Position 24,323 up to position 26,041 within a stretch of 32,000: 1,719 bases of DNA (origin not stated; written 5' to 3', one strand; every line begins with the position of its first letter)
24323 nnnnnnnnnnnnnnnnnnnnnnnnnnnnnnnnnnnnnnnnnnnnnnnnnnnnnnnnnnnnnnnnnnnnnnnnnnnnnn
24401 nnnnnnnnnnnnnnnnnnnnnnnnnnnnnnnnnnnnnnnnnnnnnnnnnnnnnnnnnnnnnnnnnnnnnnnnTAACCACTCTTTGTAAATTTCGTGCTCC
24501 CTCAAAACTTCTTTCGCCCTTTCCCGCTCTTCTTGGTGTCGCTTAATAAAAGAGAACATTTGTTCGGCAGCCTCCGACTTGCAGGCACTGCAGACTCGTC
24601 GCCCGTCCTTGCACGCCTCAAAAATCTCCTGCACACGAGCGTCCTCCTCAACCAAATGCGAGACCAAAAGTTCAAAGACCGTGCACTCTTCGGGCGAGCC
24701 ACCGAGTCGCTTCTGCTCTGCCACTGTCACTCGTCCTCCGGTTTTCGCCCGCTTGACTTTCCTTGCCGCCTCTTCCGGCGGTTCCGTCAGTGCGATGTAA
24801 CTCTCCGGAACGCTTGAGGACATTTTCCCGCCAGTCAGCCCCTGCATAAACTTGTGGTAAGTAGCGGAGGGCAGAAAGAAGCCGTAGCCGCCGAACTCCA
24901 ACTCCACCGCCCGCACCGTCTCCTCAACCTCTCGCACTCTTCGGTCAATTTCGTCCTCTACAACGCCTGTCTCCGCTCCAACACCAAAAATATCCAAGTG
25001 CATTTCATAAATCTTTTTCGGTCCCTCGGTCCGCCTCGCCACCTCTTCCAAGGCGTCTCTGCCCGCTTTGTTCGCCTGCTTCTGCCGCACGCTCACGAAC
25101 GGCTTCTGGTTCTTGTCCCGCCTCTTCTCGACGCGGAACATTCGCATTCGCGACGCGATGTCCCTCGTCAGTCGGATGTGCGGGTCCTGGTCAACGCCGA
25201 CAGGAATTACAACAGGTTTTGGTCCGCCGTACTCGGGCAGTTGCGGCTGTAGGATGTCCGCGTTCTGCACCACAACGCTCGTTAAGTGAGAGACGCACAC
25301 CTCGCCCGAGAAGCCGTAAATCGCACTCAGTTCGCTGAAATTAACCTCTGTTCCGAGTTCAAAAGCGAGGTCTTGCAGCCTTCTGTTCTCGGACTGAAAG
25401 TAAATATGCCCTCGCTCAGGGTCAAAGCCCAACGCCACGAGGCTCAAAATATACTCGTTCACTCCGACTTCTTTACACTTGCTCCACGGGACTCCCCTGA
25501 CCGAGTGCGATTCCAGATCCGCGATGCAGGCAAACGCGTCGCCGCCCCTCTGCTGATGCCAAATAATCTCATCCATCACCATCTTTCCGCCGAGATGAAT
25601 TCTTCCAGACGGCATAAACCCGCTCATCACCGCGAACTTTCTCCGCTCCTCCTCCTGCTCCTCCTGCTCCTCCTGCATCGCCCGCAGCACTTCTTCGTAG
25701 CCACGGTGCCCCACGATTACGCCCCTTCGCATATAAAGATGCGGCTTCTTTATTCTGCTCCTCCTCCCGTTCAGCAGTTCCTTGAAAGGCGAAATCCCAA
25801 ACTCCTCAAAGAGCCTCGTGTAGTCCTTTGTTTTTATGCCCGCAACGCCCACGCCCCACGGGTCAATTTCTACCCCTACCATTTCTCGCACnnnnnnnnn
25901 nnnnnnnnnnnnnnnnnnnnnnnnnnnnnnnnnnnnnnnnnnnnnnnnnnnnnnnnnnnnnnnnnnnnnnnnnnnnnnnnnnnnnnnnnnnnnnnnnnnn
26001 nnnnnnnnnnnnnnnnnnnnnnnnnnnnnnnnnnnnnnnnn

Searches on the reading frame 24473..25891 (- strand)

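Call 18: search_protein_families(library=pfam, proteins=[window:24473-25891:-], max_evalue=0.001)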
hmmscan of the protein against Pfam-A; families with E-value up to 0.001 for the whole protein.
window:24473-25891:- (473 aa): 1 family
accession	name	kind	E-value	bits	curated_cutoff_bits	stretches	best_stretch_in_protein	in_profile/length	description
PF00579.31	tRNA-synt_1b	-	8.7e-38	130.7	21.1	2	83-251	3-176/292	tRNA synthetases class I (W and Y)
